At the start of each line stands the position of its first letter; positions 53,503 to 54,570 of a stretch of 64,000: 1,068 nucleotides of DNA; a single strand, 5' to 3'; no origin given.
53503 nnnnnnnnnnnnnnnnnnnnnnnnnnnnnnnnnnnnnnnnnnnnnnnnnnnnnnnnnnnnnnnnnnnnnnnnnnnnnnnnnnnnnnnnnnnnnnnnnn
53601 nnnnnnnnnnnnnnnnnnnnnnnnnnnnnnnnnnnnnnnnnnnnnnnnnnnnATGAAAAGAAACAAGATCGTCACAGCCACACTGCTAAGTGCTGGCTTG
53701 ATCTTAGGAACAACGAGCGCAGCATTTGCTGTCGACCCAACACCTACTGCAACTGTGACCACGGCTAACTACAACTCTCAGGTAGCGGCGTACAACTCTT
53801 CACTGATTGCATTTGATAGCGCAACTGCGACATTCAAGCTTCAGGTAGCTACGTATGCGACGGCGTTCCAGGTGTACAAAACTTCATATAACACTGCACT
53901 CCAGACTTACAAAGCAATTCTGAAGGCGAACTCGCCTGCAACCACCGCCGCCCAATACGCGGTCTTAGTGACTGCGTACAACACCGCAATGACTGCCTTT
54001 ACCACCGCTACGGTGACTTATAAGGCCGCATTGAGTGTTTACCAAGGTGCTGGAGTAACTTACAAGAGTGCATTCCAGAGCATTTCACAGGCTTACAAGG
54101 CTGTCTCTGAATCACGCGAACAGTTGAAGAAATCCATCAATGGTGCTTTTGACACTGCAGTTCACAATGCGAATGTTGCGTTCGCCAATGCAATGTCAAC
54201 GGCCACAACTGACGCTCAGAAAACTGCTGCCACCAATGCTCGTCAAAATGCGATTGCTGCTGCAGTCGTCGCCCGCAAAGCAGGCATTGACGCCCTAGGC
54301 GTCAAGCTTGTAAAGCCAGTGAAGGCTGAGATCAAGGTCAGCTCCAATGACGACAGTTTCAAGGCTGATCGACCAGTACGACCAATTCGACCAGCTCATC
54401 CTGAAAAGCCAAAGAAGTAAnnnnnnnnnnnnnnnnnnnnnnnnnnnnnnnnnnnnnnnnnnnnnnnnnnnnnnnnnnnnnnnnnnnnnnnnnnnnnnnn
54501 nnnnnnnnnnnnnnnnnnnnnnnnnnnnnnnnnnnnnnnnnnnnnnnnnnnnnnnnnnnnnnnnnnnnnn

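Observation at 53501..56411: Tandem array of three self-contained modules encoding an unrecognised family of secreted proteins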

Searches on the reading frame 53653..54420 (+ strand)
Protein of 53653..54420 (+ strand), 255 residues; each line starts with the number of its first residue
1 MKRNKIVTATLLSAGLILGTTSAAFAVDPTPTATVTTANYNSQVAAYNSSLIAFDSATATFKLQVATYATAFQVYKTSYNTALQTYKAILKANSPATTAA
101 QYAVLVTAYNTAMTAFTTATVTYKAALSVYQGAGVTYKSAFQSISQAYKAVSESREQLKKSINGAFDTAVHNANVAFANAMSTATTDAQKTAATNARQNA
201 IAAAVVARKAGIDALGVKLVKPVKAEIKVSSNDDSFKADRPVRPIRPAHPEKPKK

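Call 6: search_protein_families(library=pfam, proteins=[window:53653-54420:+], max_evalue=1)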
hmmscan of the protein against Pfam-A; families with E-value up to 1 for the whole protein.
window:53653-54420:+ (255 aa): 0 families

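Call 7: search_protein_families(library=ncbifam, proteins=[window:53653-54420:+], max_evalue=1)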
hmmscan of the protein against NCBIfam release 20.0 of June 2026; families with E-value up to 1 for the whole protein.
window:53653-54420:+ (255 aa): 1 family
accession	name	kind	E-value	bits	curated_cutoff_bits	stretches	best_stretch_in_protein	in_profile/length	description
TIGR02868.1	CydC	equivalog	0.062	11.9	329.05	1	89-217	127-255/530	thiol reductant ABC exporter subunit CydC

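Call 9: find_homologous_proteins(query=window:53653-54420:+, max_evalue=0.001)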
Query window:53653-54420:+ (255 aa): 17 proteins with E <= 0.001 among 3806 candidates.
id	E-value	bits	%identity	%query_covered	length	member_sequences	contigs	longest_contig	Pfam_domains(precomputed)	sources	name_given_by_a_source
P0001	2.2e-109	382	76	100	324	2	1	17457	-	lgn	-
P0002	9.3e-101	354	71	100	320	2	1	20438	-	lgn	-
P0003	7.5e-99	348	74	99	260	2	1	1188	-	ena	-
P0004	4.5e-89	316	66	100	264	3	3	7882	-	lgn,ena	-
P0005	2.4e-72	261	73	71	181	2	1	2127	-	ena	-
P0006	1.1e-66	243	61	88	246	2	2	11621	-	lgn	-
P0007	1.0e-60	223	52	96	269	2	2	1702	-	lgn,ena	-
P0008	1.2e-58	217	41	89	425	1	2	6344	-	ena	-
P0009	8.4e-56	207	50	96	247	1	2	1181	-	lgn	-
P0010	7.4e-54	201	47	97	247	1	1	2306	-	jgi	-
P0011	1.5e-53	200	47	96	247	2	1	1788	-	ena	-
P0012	2.3e-53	199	49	96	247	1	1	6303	-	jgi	jgi:hypothetical protein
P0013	1.3e-51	194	48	95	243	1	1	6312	-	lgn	-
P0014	2.7e-51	193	47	97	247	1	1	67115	-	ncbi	-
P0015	1.3e-49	187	44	97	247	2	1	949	-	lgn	-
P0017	7.8e-46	175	47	95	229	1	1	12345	-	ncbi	-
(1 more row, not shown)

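Call 12: find_encoding_contigs(protein=P0014, flank=6000, max_places=4)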
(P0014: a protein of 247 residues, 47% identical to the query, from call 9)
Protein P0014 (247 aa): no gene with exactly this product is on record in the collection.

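Call 13: find_encoding_contigs(protein=P0017, flank=8000, max_places=4)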
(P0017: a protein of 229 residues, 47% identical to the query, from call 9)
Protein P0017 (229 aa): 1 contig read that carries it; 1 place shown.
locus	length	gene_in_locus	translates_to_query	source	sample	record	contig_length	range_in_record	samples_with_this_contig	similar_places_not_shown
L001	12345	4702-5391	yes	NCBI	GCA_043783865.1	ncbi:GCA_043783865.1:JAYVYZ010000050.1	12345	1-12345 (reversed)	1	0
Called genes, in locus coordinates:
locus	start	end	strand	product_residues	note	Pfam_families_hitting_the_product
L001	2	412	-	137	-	?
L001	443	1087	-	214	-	PF00265:TK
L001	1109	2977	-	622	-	PF01757:Acyl_transf_3, PF19040:SGNH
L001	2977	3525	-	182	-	PF00156:Pribosyltran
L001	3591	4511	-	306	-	PF03891:DUF333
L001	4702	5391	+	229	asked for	-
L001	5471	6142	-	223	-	PF00106:adh_short, PF08659:KR, PF13561:adh_short_C2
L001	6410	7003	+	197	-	PF07040:DUF1326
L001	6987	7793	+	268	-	PF09948:PpoB2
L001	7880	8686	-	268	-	PF01209:Ubie_methyltran, PF13847:Methyltransf_31, PF08241:Methyltransf_11, PF08242:Methyltransf_12 (weak), PF13649:Methyltransf_25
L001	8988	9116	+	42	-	-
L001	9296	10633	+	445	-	PF04389:Peptidase_M28, PF01546:Peptidase_M20, PF07687:M20_dimer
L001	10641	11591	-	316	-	PF00248:Aldo_ket_red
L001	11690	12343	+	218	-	?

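Call 15: find_related_loci(query=A2, collection=genome_contigs, flank=6000)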
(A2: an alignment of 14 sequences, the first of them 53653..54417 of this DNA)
Query A2 (255 aa) in genome_contigs; peptide patterns used: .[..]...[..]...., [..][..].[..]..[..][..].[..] (x = any residue, [..] = any of these).
45 stretches matched a pattern; 12 encode a relative of the query (tblastn E <= 1e-3); 12 distinct loci.
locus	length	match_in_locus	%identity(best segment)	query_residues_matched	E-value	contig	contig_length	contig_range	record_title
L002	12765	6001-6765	75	1-255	4e-111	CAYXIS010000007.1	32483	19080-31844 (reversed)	MAG TPA_asm: uncultured Bifidobacterium sp. isolate SRP302447_co1_785 genome assembly, contig: NODE_3767_length_32483_co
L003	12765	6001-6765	76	1-255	2e-110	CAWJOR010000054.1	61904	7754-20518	MAG: uncultured Actinomycetota bacterium isolate MFD02832.bin.2.118 genome assembly, contig: contig_71492, whole genome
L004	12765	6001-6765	68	1-255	5e-103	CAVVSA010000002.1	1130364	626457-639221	MAG: uncultured Actinomycetota bacterium isolate MFD02832.bin.1.64 genome assembly, contig: contig_10445, whole genome s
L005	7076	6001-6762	65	1-255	9e-103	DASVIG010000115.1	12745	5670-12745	MAG TPA_asm: Candidatus Nanopelagicaceae bacterium isolate SMAG_U2987 k141_382407, whole genome shotgun sequence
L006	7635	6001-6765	75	1-255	4e-100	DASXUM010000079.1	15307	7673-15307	MAG TPA_asm: Candidatus Nanopelagicaceae bacterium isolate SMAG_U4718 k141_232491, whole genome shotgun sequence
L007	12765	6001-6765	71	1-255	1e-92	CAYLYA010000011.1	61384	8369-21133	MAG TPA_asm: uncultured Bifidobacterium sp. isolate SRP302447_co1_279 genome assembly, contig: NODE_1515_length_61384_co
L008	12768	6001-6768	65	1-252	1e-78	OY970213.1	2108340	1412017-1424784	MAG: uncultured Actinomycetota bacterium isolate MFD02832.bin.1.97 genome assembly, chromosome: 1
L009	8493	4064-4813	63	1-246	3e-76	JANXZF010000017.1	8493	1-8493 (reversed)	MAG: Actinomycetes bacterium isolate GL140_4_metabat_259_sub GL140_4_k141_13111, whole genome shotgun sequence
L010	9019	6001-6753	67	1-251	5e-104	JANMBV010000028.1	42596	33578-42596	MAG: Actinomycetes bacterium isolate OTE_1_metabat_250 OTE_1_k141_5052970, whole genome shotgun sequence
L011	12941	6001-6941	51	2-255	6e-52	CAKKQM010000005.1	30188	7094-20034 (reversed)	Actinomycetia bacterium isolate Hainich-H52-bin138-1-1 genome assembly, contig: H52-bin138_1_1_Hain_H52_02um_R3_864_leng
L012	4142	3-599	40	46-245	3e-37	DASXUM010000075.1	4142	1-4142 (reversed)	MAG TPA_asm: Candidatus Nanopelagicaceae bacterium isolate SMAG_U4718 k141_28440, whole genome shotgun sequence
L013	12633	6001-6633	35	1-253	6e-35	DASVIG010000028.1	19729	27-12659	MAG TPA_asm: Candidatus Nanopelagicaceae bacterium isolate SMAG_U2987 k141_817544, whole genome shotgun sequence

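Call 22: search_protein_representatives(alignment_id=A2)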
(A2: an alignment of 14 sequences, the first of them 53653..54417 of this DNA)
Query: 14 sequences, 247 profile positions. Proteins with E-value up to 0.001 (for the whole library): 295; up to 1e-10: 62; up to 1e-30: 13. The best 150 are listed.
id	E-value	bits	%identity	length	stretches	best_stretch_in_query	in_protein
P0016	1.0e-108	378.8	-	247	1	1-246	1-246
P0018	3.9e-107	373.6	-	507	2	1-244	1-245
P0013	4.5e-92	324.3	-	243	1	1-244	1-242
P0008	2.2e-83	295.8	-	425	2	1-227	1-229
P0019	4.0e-83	295.0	-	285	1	1-246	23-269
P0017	3.8e-78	278.7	-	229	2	108-246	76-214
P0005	5.1e-63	229.1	-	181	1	75-246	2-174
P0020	2.0e-59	217.4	-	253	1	1-246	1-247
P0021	4.1e-58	213.1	-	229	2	1-114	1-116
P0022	9.5e-50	185.7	-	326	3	95-246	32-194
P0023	1.2e-36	142.7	-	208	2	95-221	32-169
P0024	2.3e-36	141.8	-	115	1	4-115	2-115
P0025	4.4e-31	124.5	-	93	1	158-246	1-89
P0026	1.3e-27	113.2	-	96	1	1-81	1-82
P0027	2.5e-24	102.4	-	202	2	94-246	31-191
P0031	3.1e-20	89.0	-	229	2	92-244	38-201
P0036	3.6e-17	79.0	-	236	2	114-242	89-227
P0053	7.3e-13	64.8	-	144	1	106-233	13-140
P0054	9.3e-13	64.5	-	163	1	114-241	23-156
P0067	5.0e-11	58.8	-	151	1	135-238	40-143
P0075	1.2e-10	57.6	-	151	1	108-237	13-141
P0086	4.1e-10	55.8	-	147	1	140-240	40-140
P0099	1.0e-09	54.6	-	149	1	140-231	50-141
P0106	3.3e-09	52.9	-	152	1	133-232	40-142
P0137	5.7e-08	48.8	-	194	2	117-224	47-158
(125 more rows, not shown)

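Call 24: search_protein_families(library=pfam, proteins=[P0053, P0054, P0067, P0075, P0086, P0099, P0106, P0031, P0036, P0018], max_evalue=1)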
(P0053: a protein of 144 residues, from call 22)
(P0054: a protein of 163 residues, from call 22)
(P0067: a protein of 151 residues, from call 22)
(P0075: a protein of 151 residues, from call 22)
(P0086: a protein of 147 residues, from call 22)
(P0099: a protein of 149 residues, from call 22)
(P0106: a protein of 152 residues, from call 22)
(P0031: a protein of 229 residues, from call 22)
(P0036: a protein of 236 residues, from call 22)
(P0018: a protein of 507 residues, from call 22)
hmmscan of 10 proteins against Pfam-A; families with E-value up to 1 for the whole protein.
P0053 (144 aa): 1 family
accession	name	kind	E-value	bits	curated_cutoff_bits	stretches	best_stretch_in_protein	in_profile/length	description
PF14753.11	FAM221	-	0.19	11.8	25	1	39-89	20-70/196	Protein FAM221A/B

P0054 (163 aa): 2 families
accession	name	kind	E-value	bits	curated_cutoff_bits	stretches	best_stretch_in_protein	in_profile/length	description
PF21784.3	Bflower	-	0.08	13.8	25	1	119-160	59-97/116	4-fold beta flower protein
PF07813.17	LTXXQ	-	0.75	11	24.3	0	35-92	26-84/100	LTXXQ motif family protein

P0067 (151 aa): 1 family
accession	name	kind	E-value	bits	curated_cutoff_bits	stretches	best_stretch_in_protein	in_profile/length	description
PF10974.15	DUF2804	-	0.26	10.8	26.9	1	13-118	72-178/339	Domain of unknown function (DUF2804)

P0075 (151 aa): 7 families
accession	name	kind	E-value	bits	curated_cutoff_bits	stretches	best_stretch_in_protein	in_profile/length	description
PF21538.2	Med15_M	-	0.0026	18.3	24.2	1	50-125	7-81/110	ARC105/Med15 mediator subunit central domain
PF23461.1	ZMYND11_CC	-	0.011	16.5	27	1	59-93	19-53/54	ZMYND11 protein coiled-coil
PF09806.14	CDK2AP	-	0.019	15.6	26.2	1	20-117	8-102/209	Cyclin-dependent kinase 2-associated protein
PF06037.17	DUF922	-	0.043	14.3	27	1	30-114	66-144/153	Bacterial protein of unknown function (DUF922)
PF17288.8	Terminase_3C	-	0.053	14.3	26.7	1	40-103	7-74/155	Terminase RNAseH like domain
PF16442.10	DUF5039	-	0.093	12.9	25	1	44-94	70-116/203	Domain of unknown function (DUF5039)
PF13148.11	DUF3987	-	0.11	12.1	27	1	32-91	58-114/364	Protein of unknown function (DUF3987)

P0086 (147 aa): 0 families

P0099 (149 aa): 0 families

P0106 (152 aa): 0 families

P0031 (229 aa): 1 family
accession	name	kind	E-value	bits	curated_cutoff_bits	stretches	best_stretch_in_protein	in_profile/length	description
PF21784.3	Bflower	-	0.053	14.3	25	1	169-202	70-103/116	4-fold beta flower protein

P0036 (236 aa): 0 families

P0018 (507 aa): 3 families
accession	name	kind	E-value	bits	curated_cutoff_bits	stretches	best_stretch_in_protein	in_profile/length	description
PF02996.22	Prefoldin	-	0.012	16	23.2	0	36-75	11-50/120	Prefoldin subunit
PF10400.15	Vir_act_alpha_C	-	0.08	14.1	22.4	0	344-379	10-45/78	Virulence activator alpha C-term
PF17279.8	DUF5344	-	0.087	13.8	27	0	33-94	4-67/87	Family of unknown function (DUF5344)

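Call 25: search_protein_families(library=ncbifam, proteins=[P0053, P0054, P0067, P0075, P0086, P0099, P0106, P0031, P0036, P0018], max_evalue=1)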
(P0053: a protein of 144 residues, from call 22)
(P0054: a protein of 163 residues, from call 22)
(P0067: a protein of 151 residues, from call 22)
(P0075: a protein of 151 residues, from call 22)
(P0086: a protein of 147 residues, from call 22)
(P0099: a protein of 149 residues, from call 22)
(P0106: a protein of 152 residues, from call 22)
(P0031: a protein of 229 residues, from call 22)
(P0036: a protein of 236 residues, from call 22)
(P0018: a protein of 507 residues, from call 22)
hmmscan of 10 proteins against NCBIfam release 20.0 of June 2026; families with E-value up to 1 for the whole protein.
P0053 (144 aa): 0 families

P0054 (163 aa): 1 family
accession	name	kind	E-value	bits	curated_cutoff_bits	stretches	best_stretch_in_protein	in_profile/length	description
NF011511.0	PRK14949.1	equivalog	0.0006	18.3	1016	1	32-157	572-690/984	DNA polymerase III subunits gamma and tau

P0067 (151 aa): 1 family
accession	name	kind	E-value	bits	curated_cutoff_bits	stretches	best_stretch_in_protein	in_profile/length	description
NF003624.0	PRK05265.1-2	equivalog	0.039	13.3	331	1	57-133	46-120/252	pyridoxine 5'-phosphate synthase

P0075 (151 aa): 4 families
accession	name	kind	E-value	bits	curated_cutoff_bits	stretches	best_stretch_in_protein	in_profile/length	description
NF005490.0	PRK07103.1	equivalog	0.0066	15.5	445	1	40-117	19-99/414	polyketide beta-ketoacyl:acyl carrier protein synthase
TIGR04540.1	CLB_0814_fam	hypoth_equivalog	0.02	15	50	1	37-81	6-50/73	TIGR04540 family protein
TIGR00831.1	a_cpa1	equivalog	0.13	10.7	279.6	1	44-106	429-496/525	Na+/H+ antiporter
NF007808.0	PRK10515.1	equivalog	0.44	11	99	1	47-104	21-76/90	hypothetical protein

P0086 (147 aa): 0 families

P0099 (149 aa): 0 families

P0106 (152 aa): 2 families
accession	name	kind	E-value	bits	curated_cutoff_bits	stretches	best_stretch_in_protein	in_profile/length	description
NF008339.0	PRK11125.1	equivalog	0.006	15.3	595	1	35-107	311-385/487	ammonia-forming cytochrome c nitrite reductase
TIGR04360.1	other_trbK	hypoth_equivalog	0.41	11.1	33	0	7-40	8-39/73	putative entry exclusion protein TrbK-alt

P0031 (229 aa): 0 families

P0036 (236 aa): 2 families
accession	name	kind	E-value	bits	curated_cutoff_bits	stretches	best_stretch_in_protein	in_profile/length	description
NF005452.0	PRK07045.1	equivalog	0.057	12.3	397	1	104-152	328-376/388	putative monooxygenase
NF058669.1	SCO2207_fam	exception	0.17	11.8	250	1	115-224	21-126/228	SCO2207 family protein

P0018 (507 aa): 1 family
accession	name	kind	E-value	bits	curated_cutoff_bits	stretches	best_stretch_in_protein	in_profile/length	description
TIGR04211.1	SH3_and_anchor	equivalog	0.38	10.3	65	0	30-92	61-123/198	TIGR04211 family SH3 domain-containing protein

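Call 28: predict_structure(alignment_id=A2)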
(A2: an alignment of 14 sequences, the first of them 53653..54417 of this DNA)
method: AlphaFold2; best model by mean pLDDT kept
length: 255 residues; sequences in the alignment: 14
mean_pLDDT: 73.8   pTM: 0.57
mean pLDDT of the five models: 73.8, 72.5, 71.8, 66.4, 65.4
residues with pLDDT >= 90: 65; 70-90: 116; 50-70: 13; < 50: 61
segments of 3 or more residues with pLDDT < 50: 1-33, 228-255
pLDDT, mean of each block of 10 residues (from residue 1): 29 26 29 62 85 85 87 92 90 74 89 94 91 87 86 87 87 93 95 93 86 78 56 37 41 37
secondary structure, 60 per line:
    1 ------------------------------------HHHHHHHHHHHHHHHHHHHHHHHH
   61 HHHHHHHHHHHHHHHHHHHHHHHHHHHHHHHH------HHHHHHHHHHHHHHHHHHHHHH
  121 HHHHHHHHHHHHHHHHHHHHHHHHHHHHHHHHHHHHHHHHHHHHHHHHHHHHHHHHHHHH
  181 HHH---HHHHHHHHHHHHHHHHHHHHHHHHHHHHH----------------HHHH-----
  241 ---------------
elements in order: H37-92 H99-183 H187-215 H232-235

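Call 31: search_solved_structures(query=A2, max_evalue=10)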
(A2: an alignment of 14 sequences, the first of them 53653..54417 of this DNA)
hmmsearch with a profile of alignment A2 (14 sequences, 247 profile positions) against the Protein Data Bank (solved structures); distinct sequences matched with E-value up to 10: 3.
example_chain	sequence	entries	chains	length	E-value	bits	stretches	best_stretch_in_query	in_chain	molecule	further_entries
4z8n_A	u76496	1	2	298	0.21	14.2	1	74-149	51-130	Reticulocyte-binding protein 2a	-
6ds9_A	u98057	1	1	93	0.48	13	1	49-77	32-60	de novo designed three helix bundle GRa3D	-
6w6x_A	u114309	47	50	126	0.92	12.1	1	54-163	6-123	De novo designed ABLE protein | De novo designed ABLE | D-ABLE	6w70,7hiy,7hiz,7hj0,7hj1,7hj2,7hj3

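Call 34: fold_search(model_id=the predicted structure, library=pdb)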
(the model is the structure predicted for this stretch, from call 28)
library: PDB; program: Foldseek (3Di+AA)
matches with E <= 10: 427; with E <= 0.001: 0
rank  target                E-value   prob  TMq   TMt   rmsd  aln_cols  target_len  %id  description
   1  6ixv_A                7.7e-02  1.00  0.42  0.48  18.6       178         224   13  Crystal structure of SH3BP5-Rab11a (released 2019-03-20)
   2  5m4y_A                7.7e-02  0.98  0.26  0.36  32.7       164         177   13  Crystal structure of the Sec3/Sso2 complex at 2.20 angstrom resolution (released 2017-02-08)
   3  6jx6_B                1.2e-01  0.96  0.28  0.43  23.2       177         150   11  Tetrameric form of Smac (released 2019-12-04)
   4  6h2f_F                1.4e-01  0.75  0.23  0.19  13.4       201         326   11  Structure of the pre-pore AhlB of the tripartite alpha-pore forming toxin, AHL, from Aeromonas hydrophila. (released 2019-07-10)
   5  5m4y_E                1.4e-01  0.92  0.26  0.35  33.9       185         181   10  Crystal structure of the Sec3/Sso2 complex at 2.20 angstrom resolution (released 2017-02-08)
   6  6djl_B                1.7e-01  0.96  0.33  0.37  19.0       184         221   14  Crystal structure of the Rab11 GEF SH3BP5 bound to nucleotide free Rab11A (released 2018-09-26)
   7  6djl_E                1.8e-01  1.00  0.41  0.46  18.4       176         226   12  Crystal structure of the Rab11 GEF SH3BP5 bound to nucleotide free Rab11A (released 2018-09-26)
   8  6h2f_J                1.8e-01  0.66  0.23  0.19  14.9       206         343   10  Structure of the pre-pore AhlB of the tripartite alpha-pore forming toxin, AHL, from Aeromonas hydrophila. (released 2019-07-10)
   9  6h2f_B                1.8e-01  0.66  0.24  0.19  13.9       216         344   12  Structure of the pre-pore AhlB of the tripartite alpha-pore forming toxin, AHL, from Aeromonas hydrophila. (released 2019-07-10)
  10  4bne_A                2.0e-01  0.98  0.37  0.32  27.0       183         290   13  Pacsin2 Interacts with Membranes and Actin-Filaments (released 2014-05-14)
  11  8e2i_E                2.0e-01  0.90  0.28  0.38  22.9       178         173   11  Cryo-EM structure of BIRC6/Smac (released 2023-02-15)
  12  6w08_A                2.2e-01  0.72  0.27  0.21  22.3       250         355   10  Crystal Structure of Motility Associated Killing Factor E from Vibrio cholerae (released 2020-03-11)
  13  6h2f_D                2.5e-01  0.66  0.24  0.18  13.9       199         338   10  Structure of the pre-pore AhlB of the tripartite alpha-pore forming toxin, AHL, from Aeromonas hydrophila. (released 2019-07-10)
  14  6ixf_A                2.7e-01  0.99  0.41  0.46  18.0       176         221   12  Crystal structure of SeMet apo SH3BP5 (P41) (released 2019-03-20)
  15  8p1h_A                2.9e-01  0.28  0.18  0.19  27.9       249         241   10  Crystal structure of the chimera of human 14-3-3 zeta and phosphorylated cytoplasmic loop fragment of the alpha7 acety (released 2023-10-18)
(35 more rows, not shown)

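Call 35: list_cluster_members(proteins=[window:53653-54417:+, window:54606-55427:+, window:55611-56351:+])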
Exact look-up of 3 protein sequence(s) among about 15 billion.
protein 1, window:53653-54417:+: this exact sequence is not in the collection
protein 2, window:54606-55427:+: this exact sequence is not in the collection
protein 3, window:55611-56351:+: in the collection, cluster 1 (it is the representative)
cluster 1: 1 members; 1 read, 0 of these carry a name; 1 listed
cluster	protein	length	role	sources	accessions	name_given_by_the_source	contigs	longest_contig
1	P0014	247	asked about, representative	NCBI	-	-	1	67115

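Call 37: find_related_loci(query=A2, collection=metagenome_contigs, flank=5000)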
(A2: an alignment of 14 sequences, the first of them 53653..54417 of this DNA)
Query A2 (255 aa) in metagenome_contigs; peptide patterns used: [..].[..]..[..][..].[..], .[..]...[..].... (x = any residue, [..] = any of these).
245 stretches matched a pattern; 8 encode a relative of the query (tblastn E <= 1e-3); 8 distinct loci.
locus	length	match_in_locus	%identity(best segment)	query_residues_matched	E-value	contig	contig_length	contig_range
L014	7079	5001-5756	77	1-252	2e-115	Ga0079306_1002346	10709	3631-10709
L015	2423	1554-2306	73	1-252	9e-115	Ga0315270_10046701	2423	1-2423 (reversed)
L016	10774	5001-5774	75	1-255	2e-100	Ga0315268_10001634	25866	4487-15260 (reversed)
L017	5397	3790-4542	68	1-252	4e-93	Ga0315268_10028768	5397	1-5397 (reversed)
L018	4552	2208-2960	66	1-252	2e-88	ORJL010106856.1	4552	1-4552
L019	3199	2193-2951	56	1-252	9e-78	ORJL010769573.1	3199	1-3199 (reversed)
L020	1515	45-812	61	1-252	3e-79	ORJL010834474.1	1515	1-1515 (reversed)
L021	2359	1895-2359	70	1-155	4e-64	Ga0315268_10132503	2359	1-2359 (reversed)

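Call 44: find_homologous_proteins(query=A4, max_evalue=0.001)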
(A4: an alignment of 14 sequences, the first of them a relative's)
Query A4 (14 sequences) (144 aa, profile of the alignment): 28 proteins with E <= 0.001 among 8000 candidates.
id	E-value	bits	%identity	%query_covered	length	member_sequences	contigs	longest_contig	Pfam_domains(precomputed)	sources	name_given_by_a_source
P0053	1.0e-41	160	100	100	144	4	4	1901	-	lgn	-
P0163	2.8e-38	149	62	74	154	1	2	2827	-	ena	-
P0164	1.1e-36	144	56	100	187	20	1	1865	-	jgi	jgi:hypothetical protein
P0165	1.9e-36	143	62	100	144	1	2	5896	-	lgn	-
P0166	1.6e-35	140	56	100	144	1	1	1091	-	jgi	jgi:hypothetical protein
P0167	1.8e-35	140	56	94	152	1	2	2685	-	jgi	jgi:hypothetical protein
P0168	3.5e-35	139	54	100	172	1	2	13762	-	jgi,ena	jgi:hypothetical protein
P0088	6.1e-35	138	61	100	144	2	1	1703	-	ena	-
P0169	2.0e-34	137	65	100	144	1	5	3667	-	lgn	-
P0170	2.7e-34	136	54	100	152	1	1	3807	-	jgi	jgi:hypothetical protein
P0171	7.0e-33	132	47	100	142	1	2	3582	-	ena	-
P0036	9.8e-32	128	28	94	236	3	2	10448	-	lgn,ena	-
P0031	1.4e-30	124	35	67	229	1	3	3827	-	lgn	-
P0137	8.8e-25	105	28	66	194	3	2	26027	-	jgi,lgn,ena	-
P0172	6.4e-24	103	43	63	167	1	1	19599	-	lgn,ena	-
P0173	3.5e-21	94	36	70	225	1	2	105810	-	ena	-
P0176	7.0e-18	83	36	67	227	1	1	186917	-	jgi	jgi:hypothetical protein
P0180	1.1e-14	73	37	26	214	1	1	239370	-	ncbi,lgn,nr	ncbi:MAG: hypothetical protein Q8K48_01085 [Candidatus Planktophila sp.]|nr:hypothetical protein [Ca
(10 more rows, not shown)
